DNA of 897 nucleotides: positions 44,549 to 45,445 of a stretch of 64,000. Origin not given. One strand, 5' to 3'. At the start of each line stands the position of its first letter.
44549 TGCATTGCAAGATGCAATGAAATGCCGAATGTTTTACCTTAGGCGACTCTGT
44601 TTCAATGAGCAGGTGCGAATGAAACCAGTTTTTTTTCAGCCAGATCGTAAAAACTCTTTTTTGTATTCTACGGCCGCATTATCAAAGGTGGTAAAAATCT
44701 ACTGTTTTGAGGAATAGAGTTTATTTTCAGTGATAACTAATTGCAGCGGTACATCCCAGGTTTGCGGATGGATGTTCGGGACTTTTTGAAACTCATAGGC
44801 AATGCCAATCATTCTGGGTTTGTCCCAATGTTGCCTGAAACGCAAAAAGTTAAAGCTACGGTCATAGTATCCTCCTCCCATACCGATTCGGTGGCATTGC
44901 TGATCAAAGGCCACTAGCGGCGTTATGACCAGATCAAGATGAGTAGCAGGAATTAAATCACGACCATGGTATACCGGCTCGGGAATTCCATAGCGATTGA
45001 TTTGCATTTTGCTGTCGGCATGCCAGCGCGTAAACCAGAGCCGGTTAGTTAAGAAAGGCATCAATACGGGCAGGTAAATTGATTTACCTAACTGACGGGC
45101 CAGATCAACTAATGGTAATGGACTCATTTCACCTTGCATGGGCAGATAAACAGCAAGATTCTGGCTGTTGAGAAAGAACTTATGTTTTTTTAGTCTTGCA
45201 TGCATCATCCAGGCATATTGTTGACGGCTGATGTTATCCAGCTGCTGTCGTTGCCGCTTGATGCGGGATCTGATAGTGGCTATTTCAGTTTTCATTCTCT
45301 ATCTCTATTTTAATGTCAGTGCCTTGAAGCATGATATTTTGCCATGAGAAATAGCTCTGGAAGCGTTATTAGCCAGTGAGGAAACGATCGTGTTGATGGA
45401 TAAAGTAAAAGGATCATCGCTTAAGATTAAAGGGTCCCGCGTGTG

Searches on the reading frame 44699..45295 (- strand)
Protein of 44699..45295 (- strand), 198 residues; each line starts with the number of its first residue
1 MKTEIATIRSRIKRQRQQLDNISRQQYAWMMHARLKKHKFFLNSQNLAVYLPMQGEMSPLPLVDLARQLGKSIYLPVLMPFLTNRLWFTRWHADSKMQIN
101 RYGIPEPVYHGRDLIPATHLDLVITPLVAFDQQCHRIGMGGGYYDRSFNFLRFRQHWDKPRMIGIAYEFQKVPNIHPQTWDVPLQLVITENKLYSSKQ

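Call 7: find_encoding_contigs(protein=window:44699-45295:-, flank=6000, max_places=8)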
Protein window:44699-45295:- (198 aa): no gene with exactly this product is on record in the collection.

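Call 8: find_related_loci(query=window:44702-45295:-, collection=genome_contigs, flank=6000)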
Query window:44702-45295:- (198 aa) in genome_contigs; peptide patterns used: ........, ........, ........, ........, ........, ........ (x = any residue, [..] = any of these).
92 stretches matched a pattern; 7 encode a relative of the query (tblastn E <= 1e-3); 7 distinct loci.
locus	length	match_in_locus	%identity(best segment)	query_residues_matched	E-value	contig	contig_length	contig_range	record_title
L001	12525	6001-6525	67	20-194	3e-86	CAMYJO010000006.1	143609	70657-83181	MAG: uncultured Gammaproteobacteria bacterium isolate ES_Gamma_034 genome assembly, contig: scaffold_89, whole genome sh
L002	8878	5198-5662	29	6-167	3e-18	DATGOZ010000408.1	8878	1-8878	MAG TPA_asm: Taishania sp. isolate SMAG_U10382 k141_5770356, whole genome shotgun sequence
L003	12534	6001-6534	26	7-193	3e-17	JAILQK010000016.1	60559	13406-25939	MAG: Lachnospiraceae bacterium isolate RUI356 k141_569274_flag=0_multi=21.9965_len=60559, whole genome shotgun sequence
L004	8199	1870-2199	36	34-146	3e-16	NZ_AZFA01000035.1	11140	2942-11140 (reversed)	Companilactobacillus versmoldensis DSM 14857 = KCTC 3814 strain DSM 14857 Scaffold35, whole genome shotgun sequence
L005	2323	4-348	30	70-193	4e-14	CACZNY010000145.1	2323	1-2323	MAG: uncultured Lachnospiraceae bacterium isolate RUG12787 genome assembly, contig: RUG12787_asm_145, whole genome shotg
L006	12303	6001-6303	34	43-146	4e-13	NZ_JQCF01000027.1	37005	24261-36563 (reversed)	Companilactobacillus kimchiensis strain DSM 24716 Scaffold27, whole genome shotgun sequence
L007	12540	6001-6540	28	8-194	3e-14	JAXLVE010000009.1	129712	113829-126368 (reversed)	MAG: Flavobacteriaceae bacterium isolate STL-BAC48 C3.109.fa-9, whole genome shotgun sequence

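Call 15: find_homologous_proteins(query=window:44702-45295:-, max_evalue=1e-30)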
Query window:44702-45295:- (198 aa): 1714 proteins with E <= 1e-30 among 3887 candidates; the best 120 are listed.
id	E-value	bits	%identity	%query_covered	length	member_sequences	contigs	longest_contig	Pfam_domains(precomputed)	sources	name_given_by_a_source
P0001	3.5e-133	459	100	100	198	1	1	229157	PF01812.27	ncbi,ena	-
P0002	5.9e-108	377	84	99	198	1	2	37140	PF01812.27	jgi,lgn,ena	jgi:5-formyltetrahydrofolate cyclo-ligase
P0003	1.5e-102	359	78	100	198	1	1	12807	PF01812.27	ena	-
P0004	1.3e-86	307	67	88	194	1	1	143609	PF01812.27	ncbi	-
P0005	1.0e-85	304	68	95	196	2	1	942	PF01812.27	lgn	-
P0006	5.0e-84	299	63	99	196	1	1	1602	PF01812.27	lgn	-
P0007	2.0e-83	297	64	98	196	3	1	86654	PF01812.27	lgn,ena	-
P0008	1.9e-81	290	73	83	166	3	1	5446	PF01812.27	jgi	jgi:5-formyltetrahydrofolate cyclo-ligase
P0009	4.7e-80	286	62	98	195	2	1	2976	PF01812.27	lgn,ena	-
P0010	3.0e-79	283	63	98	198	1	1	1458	PF01812.27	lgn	-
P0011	5.6e-79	282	70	83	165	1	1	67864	PF01812.27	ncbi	-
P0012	3.5e-78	280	62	98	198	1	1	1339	PF01812.27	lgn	-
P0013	4.3e-77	276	70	83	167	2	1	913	PF01812.27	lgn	-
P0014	5.3e-77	276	70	83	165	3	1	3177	PF01812.27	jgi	jgi:5-formyltetrahydrofolate cyclo-ligase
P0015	1.2e-76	275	69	84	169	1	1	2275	PF01812.27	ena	-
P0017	9.1e-74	265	58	97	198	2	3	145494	PF01812.27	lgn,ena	-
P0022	6.3e-71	256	56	96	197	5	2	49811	PF01812.27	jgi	-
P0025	7.6e-70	253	56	98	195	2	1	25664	PF01812.27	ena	-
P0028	1.2e-61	226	52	97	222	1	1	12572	PF01812.27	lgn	-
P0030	2.8e-58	215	50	97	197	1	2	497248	PF01812.27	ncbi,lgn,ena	ncbi:MAG: 5-formyltetrahydrofolate cyclo-ligase [Gammaproteobacteria bacterium]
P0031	3.0e-58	215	56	86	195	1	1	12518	PF01812.27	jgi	jgi:5-formyltetrahydrofolate cyclo-ligase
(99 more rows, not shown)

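Call 16: find_encoding_contigs(protein=P0001, flank=4000, max_places=2)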
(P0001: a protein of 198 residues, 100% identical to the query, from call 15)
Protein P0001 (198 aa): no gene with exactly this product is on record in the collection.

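Call 17: find_encoding_contigs(protein=P0002, flank=5000, max_places=2)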
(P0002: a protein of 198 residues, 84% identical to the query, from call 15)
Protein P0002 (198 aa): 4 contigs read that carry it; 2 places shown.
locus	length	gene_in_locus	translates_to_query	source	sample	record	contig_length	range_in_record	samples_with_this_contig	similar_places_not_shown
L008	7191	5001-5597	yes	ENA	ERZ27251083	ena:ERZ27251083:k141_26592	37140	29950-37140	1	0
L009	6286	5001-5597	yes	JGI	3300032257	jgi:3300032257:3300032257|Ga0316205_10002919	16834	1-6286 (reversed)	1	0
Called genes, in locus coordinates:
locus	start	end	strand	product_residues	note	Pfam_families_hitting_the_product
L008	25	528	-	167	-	-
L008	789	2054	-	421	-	PF01266:DAO (weak), PF01494:FAD_binding_3, PF07992:Pyr_redox_2 (faint), PF08491:SE (faint)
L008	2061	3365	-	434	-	PF05195:AMP_N, PF00557:Peptidase_M24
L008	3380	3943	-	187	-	PF03695:UPF0149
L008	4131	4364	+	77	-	PF06005:ZapB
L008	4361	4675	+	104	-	PF05164:ZapA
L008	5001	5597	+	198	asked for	PF01812:5-FTHF_cyc-lig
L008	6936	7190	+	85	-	?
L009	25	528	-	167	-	-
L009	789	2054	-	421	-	PF01266:DAO (weak), PF01494:FAD_binding_3, PF07992:Pyr_redox_2 (faint), PF08491:SE (faint)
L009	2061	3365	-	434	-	PF05195:AMP_N, PF00557:Peptidase_M24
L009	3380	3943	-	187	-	PF03695:UPF0149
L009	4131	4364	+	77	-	PF06005:ZapB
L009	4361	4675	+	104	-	PF05164:ZapA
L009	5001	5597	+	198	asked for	PF01812:5-FTHF_cyc-lig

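Call 18: find_encoding_contigs(protein=P0003, flank=5000, max_places=2)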
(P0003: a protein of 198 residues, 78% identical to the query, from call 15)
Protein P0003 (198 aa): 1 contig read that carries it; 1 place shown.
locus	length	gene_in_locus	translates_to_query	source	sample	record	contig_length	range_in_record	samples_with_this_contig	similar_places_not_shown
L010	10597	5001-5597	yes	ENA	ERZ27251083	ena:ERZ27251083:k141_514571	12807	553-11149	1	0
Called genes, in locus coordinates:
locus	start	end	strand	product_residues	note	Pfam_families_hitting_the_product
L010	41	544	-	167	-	-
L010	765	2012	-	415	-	PF01266:DAO (weak), PF01494:FAD_binding_3, PF05834:Lycopene_cycl (faint), PF07992:Pyr_redox_2 (faint), PF08491:SE (weak)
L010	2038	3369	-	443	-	PF05195:AMP_N, PF00557:Peptidase_M24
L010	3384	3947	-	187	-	PF03695:UPF0149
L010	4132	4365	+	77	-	-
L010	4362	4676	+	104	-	PF05164:ZapA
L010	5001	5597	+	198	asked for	PF01812:5-FTHF_cyc-lig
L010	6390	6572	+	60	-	-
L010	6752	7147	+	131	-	-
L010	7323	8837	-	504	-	PF00291:PALP, PF00585:Thr_dehydrat_C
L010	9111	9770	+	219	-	PF06026:Rib_5-P_isom_A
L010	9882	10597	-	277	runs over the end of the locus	PF12974:Phosphonate-bd, PF09084:NMT1 (weak)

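Call 19: find_encoding_contigs(protein=P0007, flank=5000, max_places=2)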
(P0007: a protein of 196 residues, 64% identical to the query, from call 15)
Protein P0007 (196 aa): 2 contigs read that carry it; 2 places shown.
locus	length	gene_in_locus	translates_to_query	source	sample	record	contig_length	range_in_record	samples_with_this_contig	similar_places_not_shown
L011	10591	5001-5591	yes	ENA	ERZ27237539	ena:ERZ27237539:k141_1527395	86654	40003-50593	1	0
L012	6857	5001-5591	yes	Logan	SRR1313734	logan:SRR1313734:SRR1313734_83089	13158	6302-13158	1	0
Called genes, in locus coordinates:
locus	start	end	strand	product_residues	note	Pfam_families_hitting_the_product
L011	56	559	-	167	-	-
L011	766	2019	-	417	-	PF01266:DAO (weak), PF01494:FAD_binding_3, PF05834:Lycopene_cycl (faint), PF07992:Pyr_redox_2 (faint)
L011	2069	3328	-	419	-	PF05195:AMP_N, PF00557:Peptidase_M24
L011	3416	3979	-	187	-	PF03695:UPF0149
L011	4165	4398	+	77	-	PF06005:ZapB (weak)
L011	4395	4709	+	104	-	PF05164:ZapA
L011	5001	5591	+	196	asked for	PF01812:5-FTHF_cyc-lig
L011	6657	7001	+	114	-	-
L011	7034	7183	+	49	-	-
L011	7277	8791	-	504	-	PF00291:PALP, PF00585:Thr_dehydrat_C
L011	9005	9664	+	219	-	PF06026:Rib_5-P_isom_A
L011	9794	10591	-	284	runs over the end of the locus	PF12974:Phosphonate-bd, PF09084:NMT1 (weak)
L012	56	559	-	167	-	-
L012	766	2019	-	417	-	PF01266:DAO (weak), PF01494:FAD_binding_3, PF05834:Lycopene_cycl (faint), PF07992:Pyr_redox_2 (faint)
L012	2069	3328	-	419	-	PF05195:AMP_N, PF00557:Peptidase_M24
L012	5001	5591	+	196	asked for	PF01812:5-FTHF_cyc-lig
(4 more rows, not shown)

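Call 20: find_encoding_contigs(protein=P0011, flank=5000, max_places=2)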
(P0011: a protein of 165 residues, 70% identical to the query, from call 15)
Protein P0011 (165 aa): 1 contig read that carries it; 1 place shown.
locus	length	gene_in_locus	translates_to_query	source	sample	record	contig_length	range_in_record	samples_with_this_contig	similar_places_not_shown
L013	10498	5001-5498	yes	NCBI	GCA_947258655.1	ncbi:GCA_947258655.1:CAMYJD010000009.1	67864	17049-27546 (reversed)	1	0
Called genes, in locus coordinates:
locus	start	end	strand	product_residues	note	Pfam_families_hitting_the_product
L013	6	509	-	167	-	-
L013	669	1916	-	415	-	PF01266:DAO (faint), PF01494:FAD_binding_3, PF05834:Lycopene_cycl (faint)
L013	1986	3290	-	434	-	PF05195:AMP_N, PF00557:Peptidase_M24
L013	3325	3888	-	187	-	PF03695:UPF0149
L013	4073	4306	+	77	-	PF06005:ZapB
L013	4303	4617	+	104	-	PF05164:ZapA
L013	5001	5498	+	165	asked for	PF01812:5-FTHF_cyc-lig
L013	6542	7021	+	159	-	-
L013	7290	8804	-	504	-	PF00291:PALP, PF00585:Thr_dehydrat_C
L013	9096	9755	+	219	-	PF06026:Rib_5-P_isom_A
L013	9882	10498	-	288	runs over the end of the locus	PF12974:Phosphonate-bd, PF09084:NMT1 (weak)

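Call 21: find_encoding_contigs(protein=P0017, flank=5000, max_places=1)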
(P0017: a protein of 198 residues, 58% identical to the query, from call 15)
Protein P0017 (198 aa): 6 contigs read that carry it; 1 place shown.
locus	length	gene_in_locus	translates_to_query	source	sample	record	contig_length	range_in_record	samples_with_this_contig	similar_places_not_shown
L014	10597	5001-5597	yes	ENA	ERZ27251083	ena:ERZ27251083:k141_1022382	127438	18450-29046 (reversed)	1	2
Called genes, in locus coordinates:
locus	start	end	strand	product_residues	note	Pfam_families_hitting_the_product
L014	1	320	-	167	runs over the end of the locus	-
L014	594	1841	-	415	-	PF01266:DAO (faint), PF01494:FAD_binding_3, PF05834:Lycopene_cycl (faint)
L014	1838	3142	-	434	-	PF05195:AMP_N, PF00557:Peptidase_M24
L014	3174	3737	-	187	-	PF03695:UPF0149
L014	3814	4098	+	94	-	PF06005:ZapB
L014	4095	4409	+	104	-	PF05164:ZapA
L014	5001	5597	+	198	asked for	PF01812:5-FTHF_cyc-lig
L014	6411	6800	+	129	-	-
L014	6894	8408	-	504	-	PF00291:PALP, PF00585:Thr_dehydrat_C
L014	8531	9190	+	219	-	PF06026:Rib_5-P_isom_A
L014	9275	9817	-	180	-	PF09411:PagL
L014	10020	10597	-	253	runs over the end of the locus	PF00702:Hydrolase, PF13344:Hydrolase_6, PF13419:HAD_2 (faint), PF13242:Hydrolase_like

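Call 22: find_encoding_contigs(protein=P0022, flank=5000, max_places=1)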
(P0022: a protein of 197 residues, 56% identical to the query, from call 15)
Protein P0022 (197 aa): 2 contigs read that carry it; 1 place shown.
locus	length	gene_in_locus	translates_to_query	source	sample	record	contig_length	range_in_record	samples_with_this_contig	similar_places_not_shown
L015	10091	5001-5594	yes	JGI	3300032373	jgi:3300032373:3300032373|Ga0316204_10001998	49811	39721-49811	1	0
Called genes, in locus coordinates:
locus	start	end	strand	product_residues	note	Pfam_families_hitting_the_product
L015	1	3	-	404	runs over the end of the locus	PF01266:DAO (weak), PF01494:FAD_binding_3, PF05834:Lycopene_cycl (faint), PF07992:Pyr_redox_2 (faint)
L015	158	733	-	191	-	-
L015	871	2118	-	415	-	PF01494:FAD_binding_3, PF05834:Lycopene_cycl (faint)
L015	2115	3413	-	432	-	PF05195:AMP_N, PF00557:Peptidase_M24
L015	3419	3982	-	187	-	PF03695:UPF0149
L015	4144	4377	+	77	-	-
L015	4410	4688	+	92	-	PF05164:ZapA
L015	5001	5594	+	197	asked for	PF01812:5-FTHF_cyc-lig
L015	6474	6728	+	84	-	-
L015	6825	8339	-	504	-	PF00291:PALP, PF00585:Thr_dehydrat_C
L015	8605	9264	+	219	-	PF06026:Rib_5-P_isom_A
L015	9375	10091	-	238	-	?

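Call 23: find_encoding_contigs(protein=P0025, flank=5000, max_places=1)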
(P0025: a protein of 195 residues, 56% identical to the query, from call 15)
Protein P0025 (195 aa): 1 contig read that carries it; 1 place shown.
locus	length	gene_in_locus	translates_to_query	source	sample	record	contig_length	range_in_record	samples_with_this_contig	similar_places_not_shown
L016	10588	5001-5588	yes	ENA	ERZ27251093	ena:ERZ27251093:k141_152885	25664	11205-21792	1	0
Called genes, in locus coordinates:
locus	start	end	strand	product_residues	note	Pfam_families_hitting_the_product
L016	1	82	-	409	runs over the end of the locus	PF01494:FAD_binding_3, PF05834:Lycopene_cycl (weak), PF07992:Pyr_redox_2 (faint), PF08491:SE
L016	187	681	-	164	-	-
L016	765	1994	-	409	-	PF01266:DAO (faint), PF01494:FAD_binding_3, PF05834:Lycopene_cycl (faint), PF07992:Pyr_redox_2 (faint)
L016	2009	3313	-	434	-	PF05195:AMP_N, PF00557:Peptidase_M24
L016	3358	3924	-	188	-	PF03695:UPF0149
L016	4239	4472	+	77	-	PF06005:ZapB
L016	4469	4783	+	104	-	PF05164:ZapA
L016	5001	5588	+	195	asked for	PF01812:5-FTHF_cyc-lig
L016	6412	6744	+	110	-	-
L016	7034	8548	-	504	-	PF00291:PALP, PF00585:Thr_dehydrat_C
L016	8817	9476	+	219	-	PF06026:Rib_5-P_isom_A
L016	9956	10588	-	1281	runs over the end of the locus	PF12447:DUF3683, PF01565:FAD_binding_4, PF02913:FAD-oxidase_C, PF13183:Fer4_8, PF02754:CCG (faint), PF11880:DUF3400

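Call 24: find_encoding_contigs(protein=P0030, flank=5000, max_places=1)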
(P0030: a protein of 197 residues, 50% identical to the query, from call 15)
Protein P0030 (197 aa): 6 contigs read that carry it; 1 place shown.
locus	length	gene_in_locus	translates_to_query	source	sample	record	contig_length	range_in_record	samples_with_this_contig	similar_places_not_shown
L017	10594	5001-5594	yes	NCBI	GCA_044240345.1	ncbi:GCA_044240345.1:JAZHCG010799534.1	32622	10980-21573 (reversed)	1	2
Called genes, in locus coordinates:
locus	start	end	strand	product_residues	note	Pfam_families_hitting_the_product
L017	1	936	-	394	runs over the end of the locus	PF01266:DAO (faint), PF01494:FAD_binding_3, PF05834:Lycopene_cycl (faint), PF07992:Pyr_redox_2 (faint), PF08491:SE (weak)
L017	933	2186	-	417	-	PF01494:FAD_binding_3, PF08491:SE (weak)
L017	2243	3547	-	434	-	PF05195:AMP_N, PF00557:Peptidase_M24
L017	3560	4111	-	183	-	PF03695:UPF0149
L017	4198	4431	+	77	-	-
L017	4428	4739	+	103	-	PF05164:ZapA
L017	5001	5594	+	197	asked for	PF01812:5-FTHF_cyc-lig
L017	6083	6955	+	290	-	-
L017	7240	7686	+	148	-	PF13511:DUF4124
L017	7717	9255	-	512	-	PF00291:PALP, PF00585:Thr_dehydrat_C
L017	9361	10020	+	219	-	PF00455:DeoRC (faint), PF06026:Rib_5-P_isom_A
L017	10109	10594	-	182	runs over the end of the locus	-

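Call 42: search_protein_families(library=pfam, proteins=[window:44702-45295:-], max_evalue=0.01)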
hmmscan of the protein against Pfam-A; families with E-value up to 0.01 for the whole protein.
window:44702-45295:- (198 aa): 1 family
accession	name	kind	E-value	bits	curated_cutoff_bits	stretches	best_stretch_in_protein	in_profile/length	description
PF01812.26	5-FTHF_cyc-lig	-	2.2e-40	139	27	1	7-190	3-186/186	5-formyltetrahydrofolate cyclo-ligase family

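Call 64: find_encoding_contigs(protein=P0028, flank=5000, max_places=1)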
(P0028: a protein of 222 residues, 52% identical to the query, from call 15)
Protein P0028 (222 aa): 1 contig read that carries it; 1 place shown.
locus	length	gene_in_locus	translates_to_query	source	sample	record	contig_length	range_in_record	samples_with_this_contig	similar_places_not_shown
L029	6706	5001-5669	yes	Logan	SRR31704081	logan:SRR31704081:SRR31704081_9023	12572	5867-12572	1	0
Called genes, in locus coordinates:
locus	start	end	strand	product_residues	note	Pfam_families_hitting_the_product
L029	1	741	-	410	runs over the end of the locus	PF01494:FAD_binding_3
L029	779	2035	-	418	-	PF01266:DAO (faint), PF01494:FAD_binding_3, PF05834:Lycopene_cycl (faint), PF08491:SE (weak)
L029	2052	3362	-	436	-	PF05195:AMP_N, PF00557:Peptidase_M24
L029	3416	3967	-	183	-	PF03695:UPF0149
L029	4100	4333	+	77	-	PF06005:ZapB (weak)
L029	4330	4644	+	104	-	PF05164:ZapA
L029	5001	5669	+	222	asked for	PF01812:5-FTHF_cyc-lig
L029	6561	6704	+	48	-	?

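Call 65: find_encoding_contigs(protein=P0031, flank=5000, max_places=1)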
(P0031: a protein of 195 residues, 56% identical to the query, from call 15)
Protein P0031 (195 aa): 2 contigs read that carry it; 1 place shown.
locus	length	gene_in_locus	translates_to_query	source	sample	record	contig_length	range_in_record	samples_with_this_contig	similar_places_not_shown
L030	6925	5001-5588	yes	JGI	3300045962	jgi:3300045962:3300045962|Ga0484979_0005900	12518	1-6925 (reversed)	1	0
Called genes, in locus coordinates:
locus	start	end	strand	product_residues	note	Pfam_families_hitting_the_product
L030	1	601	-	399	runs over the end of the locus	PF01494:FAD_binding_3, PF07992:Pyr_redox_2 (faint)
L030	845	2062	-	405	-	PF01494:FAD_binding_3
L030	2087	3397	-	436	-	PF05195:AMP_N, PF00557:Peptidase_M24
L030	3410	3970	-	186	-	PF03695:UPF0149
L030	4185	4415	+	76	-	PF06005:ZapB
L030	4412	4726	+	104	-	PF05164:ZapA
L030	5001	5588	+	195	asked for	PF01812:5-FTHF_cyc-lig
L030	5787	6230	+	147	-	PF01878:EVE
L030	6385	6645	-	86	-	-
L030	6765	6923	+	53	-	?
